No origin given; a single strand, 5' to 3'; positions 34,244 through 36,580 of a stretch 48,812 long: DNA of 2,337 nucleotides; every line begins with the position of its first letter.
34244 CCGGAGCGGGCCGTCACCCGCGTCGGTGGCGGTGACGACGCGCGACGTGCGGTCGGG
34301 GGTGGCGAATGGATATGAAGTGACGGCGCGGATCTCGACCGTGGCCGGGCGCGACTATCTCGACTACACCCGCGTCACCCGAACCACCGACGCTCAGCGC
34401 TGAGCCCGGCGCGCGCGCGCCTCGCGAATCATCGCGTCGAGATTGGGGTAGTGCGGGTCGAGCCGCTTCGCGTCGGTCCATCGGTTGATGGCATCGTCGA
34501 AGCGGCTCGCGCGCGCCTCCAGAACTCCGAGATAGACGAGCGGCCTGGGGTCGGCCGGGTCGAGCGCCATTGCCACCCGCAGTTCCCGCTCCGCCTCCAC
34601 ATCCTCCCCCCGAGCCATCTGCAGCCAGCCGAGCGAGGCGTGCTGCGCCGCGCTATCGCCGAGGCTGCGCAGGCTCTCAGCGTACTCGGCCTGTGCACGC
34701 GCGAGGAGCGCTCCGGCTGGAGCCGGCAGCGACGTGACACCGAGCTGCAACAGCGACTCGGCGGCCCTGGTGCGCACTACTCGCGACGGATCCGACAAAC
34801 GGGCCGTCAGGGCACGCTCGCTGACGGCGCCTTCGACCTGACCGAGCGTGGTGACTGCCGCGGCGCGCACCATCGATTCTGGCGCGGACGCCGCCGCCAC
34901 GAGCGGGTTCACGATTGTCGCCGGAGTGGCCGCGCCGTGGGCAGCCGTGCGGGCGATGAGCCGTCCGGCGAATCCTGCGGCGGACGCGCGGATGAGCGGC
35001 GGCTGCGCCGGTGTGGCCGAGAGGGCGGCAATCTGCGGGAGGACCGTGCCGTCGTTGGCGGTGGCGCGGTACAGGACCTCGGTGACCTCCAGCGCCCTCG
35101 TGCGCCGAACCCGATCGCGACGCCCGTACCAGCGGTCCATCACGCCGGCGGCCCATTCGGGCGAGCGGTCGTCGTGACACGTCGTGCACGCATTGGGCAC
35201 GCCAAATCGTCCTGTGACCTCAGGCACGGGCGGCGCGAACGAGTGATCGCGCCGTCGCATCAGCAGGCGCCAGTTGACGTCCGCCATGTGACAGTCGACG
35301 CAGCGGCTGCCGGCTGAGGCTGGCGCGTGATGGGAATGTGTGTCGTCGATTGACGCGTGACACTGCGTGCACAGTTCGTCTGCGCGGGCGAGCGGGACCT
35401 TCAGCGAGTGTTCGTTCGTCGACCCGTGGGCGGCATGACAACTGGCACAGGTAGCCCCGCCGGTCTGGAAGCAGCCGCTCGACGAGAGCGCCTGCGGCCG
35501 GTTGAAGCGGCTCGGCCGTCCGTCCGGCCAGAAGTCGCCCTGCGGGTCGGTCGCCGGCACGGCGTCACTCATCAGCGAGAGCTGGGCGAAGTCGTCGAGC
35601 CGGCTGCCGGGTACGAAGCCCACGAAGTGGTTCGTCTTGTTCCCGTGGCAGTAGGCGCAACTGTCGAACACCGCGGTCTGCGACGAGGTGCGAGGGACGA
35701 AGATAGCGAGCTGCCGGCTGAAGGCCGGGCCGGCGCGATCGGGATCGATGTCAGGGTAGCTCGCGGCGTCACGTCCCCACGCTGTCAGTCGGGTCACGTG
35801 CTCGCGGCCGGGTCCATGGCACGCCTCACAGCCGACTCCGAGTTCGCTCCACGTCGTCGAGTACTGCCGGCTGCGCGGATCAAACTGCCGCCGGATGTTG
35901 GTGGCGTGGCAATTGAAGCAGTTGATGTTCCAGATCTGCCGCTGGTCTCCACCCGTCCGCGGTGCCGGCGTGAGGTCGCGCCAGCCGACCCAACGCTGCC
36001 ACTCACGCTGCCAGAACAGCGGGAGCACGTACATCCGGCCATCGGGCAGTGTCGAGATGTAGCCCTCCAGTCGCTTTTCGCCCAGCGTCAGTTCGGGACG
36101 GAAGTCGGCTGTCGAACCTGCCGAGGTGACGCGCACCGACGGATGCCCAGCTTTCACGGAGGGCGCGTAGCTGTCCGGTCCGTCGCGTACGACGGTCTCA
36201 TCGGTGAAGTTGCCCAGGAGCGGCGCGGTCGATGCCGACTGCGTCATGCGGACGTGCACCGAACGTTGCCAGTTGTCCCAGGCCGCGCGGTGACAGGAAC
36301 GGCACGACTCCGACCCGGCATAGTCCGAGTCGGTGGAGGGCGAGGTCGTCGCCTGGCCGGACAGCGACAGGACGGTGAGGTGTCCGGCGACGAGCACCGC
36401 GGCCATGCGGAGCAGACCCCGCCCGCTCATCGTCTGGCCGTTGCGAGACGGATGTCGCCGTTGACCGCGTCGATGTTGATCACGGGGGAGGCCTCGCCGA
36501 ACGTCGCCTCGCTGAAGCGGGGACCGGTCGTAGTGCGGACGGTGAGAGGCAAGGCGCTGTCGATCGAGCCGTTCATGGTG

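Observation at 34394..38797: Apparent operon: Tat-PhoD, DUF4097-like secreted protein, and an octaheme cytochrome c fused to HEAT/TPR repeats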

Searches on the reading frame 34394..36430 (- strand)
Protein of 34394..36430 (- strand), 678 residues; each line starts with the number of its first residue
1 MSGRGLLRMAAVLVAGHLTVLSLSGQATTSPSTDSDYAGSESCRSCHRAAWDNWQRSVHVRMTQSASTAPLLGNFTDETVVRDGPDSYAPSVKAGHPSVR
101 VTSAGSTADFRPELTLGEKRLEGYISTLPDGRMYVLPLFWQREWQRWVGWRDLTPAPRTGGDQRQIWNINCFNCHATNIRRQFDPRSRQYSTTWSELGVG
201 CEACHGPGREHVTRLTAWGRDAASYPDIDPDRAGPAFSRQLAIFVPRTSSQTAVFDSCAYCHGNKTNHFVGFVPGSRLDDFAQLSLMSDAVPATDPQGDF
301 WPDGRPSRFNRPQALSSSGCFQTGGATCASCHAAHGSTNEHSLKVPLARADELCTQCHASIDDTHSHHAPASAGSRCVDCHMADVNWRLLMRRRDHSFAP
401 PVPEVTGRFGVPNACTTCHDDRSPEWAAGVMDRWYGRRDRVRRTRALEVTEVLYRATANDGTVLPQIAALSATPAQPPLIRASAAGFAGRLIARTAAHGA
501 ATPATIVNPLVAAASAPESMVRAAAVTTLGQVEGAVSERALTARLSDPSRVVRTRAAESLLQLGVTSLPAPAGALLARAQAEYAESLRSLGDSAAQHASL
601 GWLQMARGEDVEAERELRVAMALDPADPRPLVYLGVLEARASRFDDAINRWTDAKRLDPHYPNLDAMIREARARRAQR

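Call 6: search_protein_families(library=pfam, proteins=[window:34394-36430:-], max_evalue=0.01)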
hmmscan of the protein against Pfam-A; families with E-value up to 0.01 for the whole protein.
window:34394-36430:- (678 aa): 8 families
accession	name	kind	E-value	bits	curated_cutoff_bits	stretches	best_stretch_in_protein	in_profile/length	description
PF09699.15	Paired_CXXCH_1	-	6.1e-12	45.5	20.6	1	327-360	8-38/41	Doubled CXXCH motif (Paired_CXXCH_1)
PF14522.11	Cytochrome_C7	-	1.7e-11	44.2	24.8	0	168-208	13-51/67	Cytochrome c7 and related cytochrome c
PF13435.11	Cytochrome_C554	-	4e-07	31.3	20.8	1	168-206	48-84/84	Cytochrome c554 and c-prime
PF13646.12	HEAT_2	-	3.6e-06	27.6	27.7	1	502-560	28-87/88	HEAT repeats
PF02335.20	Cytochrom_C552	-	2.8e-05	23.7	24.1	1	371-428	241-290/438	Cytochrome c552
PF02985.28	HEAT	-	4.4e-05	23.8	23.5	0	506-531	1-26/31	HEAT repeat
PF07719.23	TPR_2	-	0.0015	19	27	0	597-626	4-33/34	Tetratricopeptide repeat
PF22113.1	Mtrc-MtrF_II-IV_dom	-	0.0076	16.2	30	0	170-211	122-169/176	Outer membrane cytochrome MtrC/MtrF-like, domains II/IV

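Call 7: search_protein_families(library=ncbifam, proteins=[window:34394-36430:-], max_evalue=0.01)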
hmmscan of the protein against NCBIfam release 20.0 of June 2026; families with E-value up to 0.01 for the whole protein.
window:34394-36430:- (678 aa): 9 families
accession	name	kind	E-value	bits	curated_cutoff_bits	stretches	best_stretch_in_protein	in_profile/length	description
NF041198.1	UshA_like_PCGU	equivalog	2.5e-15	56.1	275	2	162-214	436-488/519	UshA-like (seleno)protein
NF041028.1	decahem_GSU2203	exception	1.5e-13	50.7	325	2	168-213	36-82/317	GSU2203 family decaheme c-type cytochrome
TIGR03508.1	decahem_SO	subfamily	1.1e-12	48.1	192.2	2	327-382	191-249/258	DmsE family decaheme c-type cytochrome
TIGR01905.1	paired_CXXCH_1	subfamily_domain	5.3e-07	29.4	25.2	1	326-360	7-38/41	doubled CXXCH domain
TIGR02917.1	PEP_TPR_lipo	equivalog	0.00044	18.2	312.2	1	577-660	448-531/899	XrtA/PEP-CTERM system TPR-repeat protein PrsT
NF043010.1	Cyt554_Nsmonas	equivalog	0.00059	19.3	400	0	17-65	8-56/238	cytochrome c-550 CycA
NF040886.1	cyt_C_like_Sec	equivalog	0.0011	17.6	250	1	40-76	45-81/423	multiheme c-type cytochrome (seleno)protein ExtKL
NF008520.0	PRK11447.1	equivalog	0.0012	16.7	858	1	572-665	247-340/1157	cellulose synthase complex outer membrane protein BcsC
NF008339.0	PRK11125.1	equivalog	0.0054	15.4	595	0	374-433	286-339/487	ammonia-forming cytochrome c nitrite reductase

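Call 13: find_homologous_proteins(query=window:34394-36430:-, max_evalue=1e-10)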
Query window:34394-36430:- (678 aa): 1270 proteins with E <= 1e-10 among 8000 candidates; the best 120 are listed.
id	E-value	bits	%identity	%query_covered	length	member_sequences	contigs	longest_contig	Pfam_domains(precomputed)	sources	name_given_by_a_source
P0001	0.0e+0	1556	100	100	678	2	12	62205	PF09699.16,PF13435.12,PF13646.13,PF14522.12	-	-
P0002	0.0e+0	1223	77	100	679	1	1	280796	PF09699.16,PF14537.12,PF13435.12,PF13646.13,PF14522.12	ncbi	-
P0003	0.0e+0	1220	78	100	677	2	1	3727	PF09699.16,PF14537.12,PF13435.12,PF02335.21,PF13646.13,PF14522.12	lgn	-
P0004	0.0e+0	1011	65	100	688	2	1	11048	PF09699.16,PF13435.12,PF02985.29,PF13428.13,PF13646.13,PF07719.24,PF14522.12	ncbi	-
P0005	2.6e-289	980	65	97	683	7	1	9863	PF09699.16,PF13435.12,PF13432.13,PF13513.13,PF13646.13,PF14522.12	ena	-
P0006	6.2e-246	836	57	98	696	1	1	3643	PF09699.16,PF13435.12,PF13646.13,PF07719.24,PF14522.12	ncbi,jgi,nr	ncbi:MAG: HEAT repeat domain-containing protein [Acidobacteriaceae bacterium]|jgi:predicted CXXCH cy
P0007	1.0e-235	802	55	96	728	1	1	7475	PF09699.16,PF13435.12,PF02335.21,PF13646.13,PF07719.24,PF14522.12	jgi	jgi:predicted CXXCH cytochrome family protein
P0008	4.7e-233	794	55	96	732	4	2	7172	PF09699.16,PF13435.12,PF13414.13,PF13646.13,PF07719.24,PF14522.12,PF22113.2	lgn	-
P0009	1.4e-226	772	55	96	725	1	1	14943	PF14559.13,PF09699.16,PF14537.12,PF13435.12,PF13414.13,PF13432.13,PF13646.13,PF07719.24,PF14522.12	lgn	-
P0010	5.4e-222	757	54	96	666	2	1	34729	PF09699.16,PF13435.12,PF13414.13,PF13646.13,PF07719.24,PF14522.12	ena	-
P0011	7.5e-221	753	53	94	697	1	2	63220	PF09699.16,PF14537.12,PF13435.12,PF13414.13,PF02335.21,PF13646.13,PF07719.24,PF14522.12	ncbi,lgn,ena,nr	ncbi:MAG: HEAT repeat domain-containing protein [Acidobacteriia bacterium]|nr:HEAT repeat domain-con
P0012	1.4e-217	743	48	95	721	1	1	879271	PF09699.16,PF14537.12,PF13435.12,PF13432.13,PF02335.21,PF13646.13,PF14522.12,PF22113.2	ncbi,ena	-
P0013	1.8e-217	742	53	99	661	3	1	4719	PF09699.16,PF14537.12,PF13435.12,PF13414.13,PF13432.13,PF13646.13,PF07719.24,PF14522.12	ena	-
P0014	3.3e-215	735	50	95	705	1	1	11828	PF09699.16,PF14537.12,PF13435.12,PF13646.13,PF14522.12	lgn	-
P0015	9.3e-214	730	54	94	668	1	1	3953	PF09699.16,PF13435.12,PF13414.13,PF13646.13,PF07719.24,PF14522.12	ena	-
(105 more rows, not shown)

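Call 16: find_related_loci(query=A1, collection=genome_contigs, flank=10000)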
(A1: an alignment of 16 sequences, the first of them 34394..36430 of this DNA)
Query A1 (678 aa) in genome_contigs; peptide patterns used: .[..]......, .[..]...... (x = any residue, [..] = any of these).
187 stretches matched a pattern; 135 encode a relative of the query (tblastn E <= 1e-3); the best 80 are kept; 80 distinct loci.
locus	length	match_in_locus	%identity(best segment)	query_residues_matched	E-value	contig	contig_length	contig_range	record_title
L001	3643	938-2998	57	11-677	0e+0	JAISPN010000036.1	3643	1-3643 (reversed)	MAG: Acidobacteriaceae bacterium isolate Jx357_bin24 k119_1238973, whole genome shotgun sequence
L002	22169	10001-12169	48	19-672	0e+0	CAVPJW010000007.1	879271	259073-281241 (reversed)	MAG: uncultured Acidobacteriota bacterium isolate MFD10007.bin.1.176 genome assembly, contig: contig_27258, whole genome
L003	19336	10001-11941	53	37-671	0e+0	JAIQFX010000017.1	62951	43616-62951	MAG: Terriglobia bacterium isolate SRVP_36 SRVP18_hole-7m-from-trench_1_20cm_scaffold_244, whole genome shotgun sequence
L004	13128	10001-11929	49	26-675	0e+0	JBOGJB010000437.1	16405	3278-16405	MAG: Vicinamibacterales bacterium isolate M3-S_metawrap_bin.293 k127_3371782, whole genome shotgun sequence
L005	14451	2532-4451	49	29-671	0e+0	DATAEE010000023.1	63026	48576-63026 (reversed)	MAG TPA_asm: Vicinamibacterales bacterium isolate SMAG_U6769 k141_6219793, whole genome shotgun sequence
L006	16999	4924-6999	48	25-675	0e+0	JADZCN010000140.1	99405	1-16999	MAG: Acidobacteria bacterium isolate SJ725 c_000001452985, whole genome shotgun sequence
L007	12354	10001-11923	49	20-671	0e+0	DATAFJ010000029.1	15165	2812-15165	MAG TPA_asm: Vicinamibacterales bacterium isolate SMAG_U6800 k141_3802348, whole genome shotgun sequence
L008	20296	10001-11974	49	37-674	0e+0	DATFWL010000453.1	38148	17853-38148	MAG TPA_asm: Vicinamibacterales bacterium isolate SMAG_U9489 k141_5921863, whole genome shotgun sequence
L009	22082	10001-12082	47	32-676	0e+0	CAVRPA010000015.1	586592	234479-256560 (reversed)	MAG: uncultured Acidobacteriota bacterium isolate MFD03066.bin.2.161 genome assembly, contig: contig_511, whole genome s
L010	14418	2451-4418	49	37-677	0e+0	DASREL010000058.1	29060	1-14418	MAG TPA_asm: Vicinamibacterales bacterium isolate SMAG_U10005 k141_702468, whole genome shotgun sequence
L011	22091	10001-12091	46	4-674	0e+0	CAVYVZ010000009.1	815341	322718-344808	MAG: uncultured Acidobacteriota bacterium isolate MFD09206.bin.2.2 genome assembly, contig: contig_6753, whole genome sh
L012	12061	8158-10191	49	37-671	0e+0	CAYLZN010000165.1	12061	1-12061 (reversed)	MAG TPA_asm: uncultured Vicinamibacteraceae bacterium isolate binchicken_co16_328 genome assembly, contig: NODE_8867_len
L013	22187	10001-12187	46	3-675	0e+0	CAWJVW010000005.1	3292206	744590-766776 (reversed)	MAG: uncultured Acidobacteriota bacterium isolate MFD09206.bin.1.2 genome assembly, contig: contig_2535, whole genome sh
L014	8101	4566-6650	47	35-675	0e+0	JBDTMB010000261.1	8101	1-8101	MAG: Vicinamibacterales bacterium isolate cluster3_bin.116 NODE_43556_length_8101_cov_6.750559, whole genome shotgun seq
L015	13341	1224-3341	47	22-675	0e+0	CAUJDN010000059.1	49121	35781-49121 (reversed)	MAG: Acidobacteriota bacterium isolate KLAP208 genome assembly, contig: KLAP208_197171, whole genome shotgun sequence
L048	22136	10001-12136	44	22-675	0e+0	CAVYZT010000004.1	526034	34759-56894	MAG: uncultured Acidobacteriota bacterium isolate MFD02242.bin.1.229 genome assembly, contig: contig_18845, whole genome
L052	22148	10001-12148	46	24-676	0e+0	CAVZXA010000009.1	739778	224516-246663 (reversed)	MAG: uncultured Acidobacteriota bacterium isolate MFD04651.bin.2.95 genome assembly, contig: contig_714, whole genome sh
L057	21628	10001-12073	45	36-675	0e+0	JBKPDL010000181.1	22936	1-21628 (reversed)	MAG: Acidobacteriota bacterium isolate GB_EKS_MAG_00025 GB_EKS_000000052223, whole genome shotgun sequence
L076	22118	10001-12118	45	30-676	0e+0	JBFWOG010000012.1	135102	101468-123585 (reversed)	MAG: Vicinamibacterales bacterium isolate CA_2019_TPBF_130 NODE_1201_length_135102_cov_51.154029_TPBF, whole genome shot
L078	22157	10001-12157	44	36-675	0e+0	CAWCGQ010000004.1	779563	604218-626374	MAG: uncultured Acidimicrobiia bacterium isolate MFD01275.bin.1.78 genome assembly, contig: contig_3347, whole genome sh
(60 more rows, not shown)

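Call 20: find_encoding_contigs(protein=P0002, flank=10000, max_places=3)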
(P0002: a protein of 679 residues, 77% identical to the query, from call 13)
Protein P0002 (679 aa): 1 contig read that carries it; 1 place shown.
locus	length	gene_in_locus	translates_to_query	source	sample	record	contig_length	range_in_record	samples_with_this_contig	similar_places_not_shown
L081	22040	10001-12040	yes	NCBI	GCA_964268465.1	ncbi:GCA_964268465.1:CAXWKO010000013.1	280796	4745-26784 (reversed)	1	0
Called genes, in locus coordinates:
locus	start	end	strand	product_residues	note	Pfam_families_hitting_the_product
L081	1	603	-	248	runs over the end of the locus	-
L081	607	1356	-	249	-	PF13641:Glyco_tranf_2_3, PF00535:Glycos_transf_2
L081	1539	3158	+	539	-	PF02690:Na_Pi_cotrans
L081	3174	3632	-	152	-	-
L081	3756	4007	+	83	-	-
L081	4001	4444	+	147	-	PF00072:Response_reg (weak), PF00486:Trans_reg_C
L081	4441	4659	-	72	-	-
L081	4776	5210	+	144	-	PF20136:DUF6526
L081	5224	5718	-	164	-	PF00300:His_Phos_1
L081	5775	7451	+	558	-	PF02541:Ppx-GppA, PF21447:Ppx-GppA_III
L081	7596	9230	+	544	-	PF16655:PhoD_N, PF09423:PhoD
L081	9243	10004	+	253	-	-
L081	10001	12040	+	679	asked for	PF14522:Cytochrome_C7 (faint), PF14537:Cytochrom_c3_2 (faint), PF13435:Cytochrome_C554 (faint), PF09699:Paired_CXXCH_1 (weak), PF13646:HEAT_2 (weak)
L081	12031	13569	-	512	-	PF00884:Sulfatase (faint), PF01663:Phosphodiest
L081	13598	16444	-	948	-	PF13620:CarboxypepD_reg, PF25183:OMP_b-brl_4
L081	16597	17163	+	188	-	-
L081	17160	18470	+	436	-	PF20706:GT4-conflict, PF13439:Glyco_transf_4, PF00534:Glycos_transf_1, PF13692:Glyco_trans_1_4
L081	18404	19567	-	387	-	PF13439:Glyco_transf_4, PF13579:Glyco_trans_4_4, PF00534:Glycos_transf_1, PF13692:Glyco_trans_1_4, PF20706:GT4-conflict (weak)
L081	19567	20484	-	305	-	PF13263:PHP_C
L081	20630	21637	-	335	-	PF01544:CorA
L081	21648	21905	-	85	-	-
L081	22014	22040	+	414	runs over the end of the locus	-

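Call 21: find_encoding_contigs(protein=P0004, flank=10000, max_places=3)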
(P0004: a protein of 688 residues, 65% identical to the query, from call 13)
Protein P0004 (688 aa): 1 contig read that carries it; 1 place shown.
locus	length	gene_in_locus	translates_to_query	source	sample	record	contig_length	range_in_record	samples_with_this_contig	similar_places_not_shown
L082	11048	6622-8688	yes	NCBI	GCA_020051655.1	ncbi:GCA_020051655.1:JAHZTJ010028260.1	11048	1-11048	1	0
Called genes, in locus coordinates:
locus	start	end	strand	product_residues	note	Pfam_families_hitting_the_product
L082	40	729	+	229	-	PF00072:Response_reg, PF00486:Trans_reg_C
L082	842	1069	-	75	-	-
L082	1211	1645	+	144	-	PF20136:DUF6526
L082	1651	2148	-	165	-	PF00300:His_Phos_1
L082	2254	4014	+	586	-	PF02541:Ppx-GppA, PF21447:Ppx-GppA_III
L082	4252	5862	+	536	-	PF16655:PhoD_N, PF16656:Pur_ac_phosph_N (faint), PF09423:PhoD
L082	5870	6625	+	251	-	-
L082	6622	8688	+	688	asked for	PF14522:Cytochrome_C7 (faint), PF13435:Cytochrome_C554 (faint), PF09699:Paired_CXXCH_1, PF02985:HEAT (faint), PF13646:HEAT_2 (weak), PF13428:TPR_14 (faint), PF07719:TPR_2 (faint)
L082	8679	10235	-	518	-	PF01663:Phosphodiest, PF00884:Sulfatase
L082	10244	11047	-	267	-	?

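Call 22: find_encoding_contigs(protein=P0005, flank=10000, max_places=3)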
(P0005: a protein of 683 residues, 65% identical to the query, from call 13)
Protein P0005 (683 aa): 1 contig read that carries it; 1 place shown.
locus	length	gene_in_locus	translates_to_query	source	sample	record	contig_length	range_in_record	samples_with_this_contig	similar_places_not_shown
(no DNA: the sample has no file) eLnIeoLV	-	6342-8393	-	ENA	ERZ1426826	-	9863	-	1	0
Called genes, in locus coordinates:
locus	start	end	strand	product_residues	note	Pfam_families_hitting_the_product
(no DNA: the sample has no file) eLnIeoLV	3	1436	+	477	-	?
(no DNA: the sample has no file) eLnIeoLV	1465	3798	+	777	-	PF14814:UB2H (weak), PF00912:Transgly, PF00905:Transpeptidase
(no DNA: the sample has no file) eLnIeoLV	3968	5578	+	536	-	PF16655:PhoD_N, PF09423:PhoD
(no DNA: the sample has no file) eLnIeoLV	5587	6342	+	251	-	-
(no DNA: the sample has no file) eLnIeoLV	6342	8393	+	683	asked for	PF14522:Cytochrome_C7 (faint), PF13435:Cytochrome_C554 (faint), PF09699:Paired_CXXCH_1, PF13646:HEAT_2 (faint), PF13513:HEAT_EZ (faint), PF13432:TPR_16 (weak)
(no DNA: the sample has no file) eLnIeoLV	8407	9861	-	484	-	?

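Call 24: search_protein_families(library=pfam, proteins=[L078:12161-13156:-, L052:13298-15736:+, L014:3294-4085:+, L048:708-1679:-, L057:17179-17940:-, L076:5566-6786:+, L003:3081-4337:+, L003:4350-6140:+, L003:5951-8908:+, L003:16524-17828:-], max_evalue=0.0001)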
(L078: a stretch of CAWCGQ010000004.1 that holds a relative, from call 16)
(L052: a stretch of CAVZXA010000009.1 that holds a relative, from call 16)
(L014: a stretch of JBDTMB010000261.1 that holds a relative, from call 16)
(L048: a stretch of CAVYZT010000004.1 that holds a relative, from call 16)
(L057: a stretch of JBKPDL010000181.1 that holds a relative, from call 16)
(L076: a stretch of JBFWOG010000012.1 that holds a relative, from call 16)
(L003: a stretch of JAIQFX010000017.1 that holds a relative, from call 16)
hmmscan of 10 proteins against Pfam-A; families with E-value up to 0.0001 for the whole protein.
L078:12161-13156:- (331 aa): 16 families
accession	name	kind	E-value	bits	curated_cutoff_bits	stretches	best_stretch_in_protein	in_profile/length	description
PF13181.12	TPR_8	-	5.4e-21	73.3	25.7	1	249-280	2-33/34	Tetratricopeptide repeat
PF07719.23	TPR_2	-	6.3e-19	66.9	27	0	249-279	2-32/34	Tetratricopeptide repeat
PF13432.12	TPR_16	-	2.2e-17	63.6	32.7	2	220-279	3-62/65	Tetratricopeptide repeat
PF13620.12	CarboxypepD_reg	-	4.9e-17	62.5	32.3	1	46-115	2-71/82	Carboxypeptidase regulatory-like domain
PF14559.12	TPR_19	-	4.9e-17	62.5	25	2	194-241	5-52/68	Tetratricopeptide repeat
PF13174.12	TPR_6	-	9.6e-17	60.9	26.3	0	285-315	3-33/33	Tetratricopeptide repeat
PF00515.34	TPR_1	-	2.5e-15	56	27.8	1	250-279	3-32/34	Tetratricopeptide repeat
PF13428.12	TPR_14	-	9.6e-13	47.9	23.5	0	250-288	3-41/44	Tetratricopeptide repeat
PF13414.12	TPR_11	-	8.2e-11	41.9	26.8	0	192-228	6-42/42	TPR repeat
PF13424.12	TPR_12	-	1.6e-10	41.4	30.1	0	219-276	8-73/77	Tetratricopeptide repeat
PF13176.12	TPR_7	-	2.7e-10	39.9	27.9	0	253-279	4-32/36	Tetratricopeptide repeat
PF24575.1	TPR_Slam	-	1.6e-09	38.6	35.2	0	187-235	54-102/104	Surface lipoprotein assembly modifier, N-terminal TPR repeats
PF13431.12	TPR_17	-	6.5e-07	29.6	24.4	0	203-234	2-33/34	Tetratricopeptide repeat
PF23914.1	TPR_CcmH_CycH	-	1e-06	29.1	42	0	189-275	59-148/158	Cytochrome c-type biogenesis protein H TPR domain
PF13715.12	CarbopepD_reg_2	-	1.2e-05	25.7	32.2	1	46-111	1-62/88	CarboxypepD_reg-like domain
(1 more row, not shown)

L052:13298-15736:+ (812 aa): 3 families
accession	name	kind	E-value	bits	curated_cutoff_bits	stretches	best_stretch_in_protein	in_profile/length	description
PF07075.17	NamZ_N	-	1.5e-83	279.6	26.9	1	458-658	1-202/203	Exo-beta-N-acetylmuramidase NamZ, N-terminal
PF00144.29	Beta-lactamase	-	1.5e-77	261.4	27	1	48-391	1-323/329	Beta-lactamase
PF20732.2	NamZ_C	-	7.1e-44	150.7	25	1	663-811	2-152/152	Exo-beta-N-acetylmuramidase NamZ, C-terminal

L014:3294-4085:+ (263 aa): 1 family
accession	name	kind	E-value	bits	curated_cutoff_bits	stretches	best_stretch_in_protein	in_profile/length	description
PF03301.18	Trp_dioxygenase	-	4e-66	224.2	34.9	2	5-130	14-147/346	Tryptophan 2,3-dioxygenase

L048:708-1679:- (323 aa): 3 families
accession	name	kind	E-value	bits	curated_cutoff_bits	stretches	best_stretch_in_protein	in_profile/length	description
PF00092.34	VWA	-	2e-14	54.6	23.8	1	99-272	4-173/174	von Willebrand factor type A domain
PF13519.12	VWA_2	-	3.8e-14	53.6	27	1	99-202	3-107/107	von Willebrand factor type A domain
PF05762.20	VWA_CoxE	-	6.8e-06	26.1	26.4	1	84-233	45-189/222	VWA domain containing CoxE-like protein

L057:17179-17940:- (253 aa): 4 families
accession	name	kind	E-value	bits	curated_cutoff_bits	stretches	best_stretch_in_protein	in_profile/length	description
PF13620.12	CarboxypepD_reg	-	3.4e-12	47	32.3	1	200-248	32-81/82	Carboxypeptidase regulatory-like domain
PF14686.12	fn3_3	-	1.8e-07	31.3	24.4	1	198-243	27-74/75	Polysaccharide lyase family 4, domain II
PF13715.12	CarbopepD_reg_2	-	3.4e-06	27.4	32.2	1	191-250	19-76/88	CarboxypepD_reg-like domain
PF09430.16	EMC7_beta-sandw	-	7.2e-05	23.4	26.6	0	190-239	13-62/122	ER membrane protein complex subunit 7, beta-sandwich domain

L076:5566-6786:+ (406 aa): 1 family
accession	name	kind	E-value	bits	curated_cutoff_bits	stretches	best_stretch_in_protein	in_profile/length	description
PF22580.2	KYNU_C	-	1.1e-09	38.6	27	1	313-400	1-90/90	Kynureninase C-terminal domain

L003:3081-4337:+ (418 aa): 0 families

L003:4350-6140:+ (596 aa): 1 family
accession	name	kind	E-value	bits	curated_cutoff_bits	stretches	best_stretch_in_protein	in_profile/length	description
PF01734.28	Patatin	-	1.2e-05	26.1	27.7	1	67-115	1-47/191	Patatin-like phospholipase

L003:5951-8908:+ (985 aa): 1 family
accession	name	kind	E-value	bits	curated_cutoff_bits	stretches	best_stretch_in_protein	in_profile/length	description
PF03098.20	An_peroxidase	-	2.6e-60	204.9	25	3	240-589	2-291/530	Animal haem peroxidase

L003:16524-17828:- (434 aa): 1 family
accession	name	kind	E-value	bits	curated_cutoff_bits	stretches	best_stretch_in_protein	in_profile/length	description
PF02073.20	Peptidase_M29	-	3.6e-143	477.7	27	1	19-428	3-406/406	Thermophilic metalloprotease (M29)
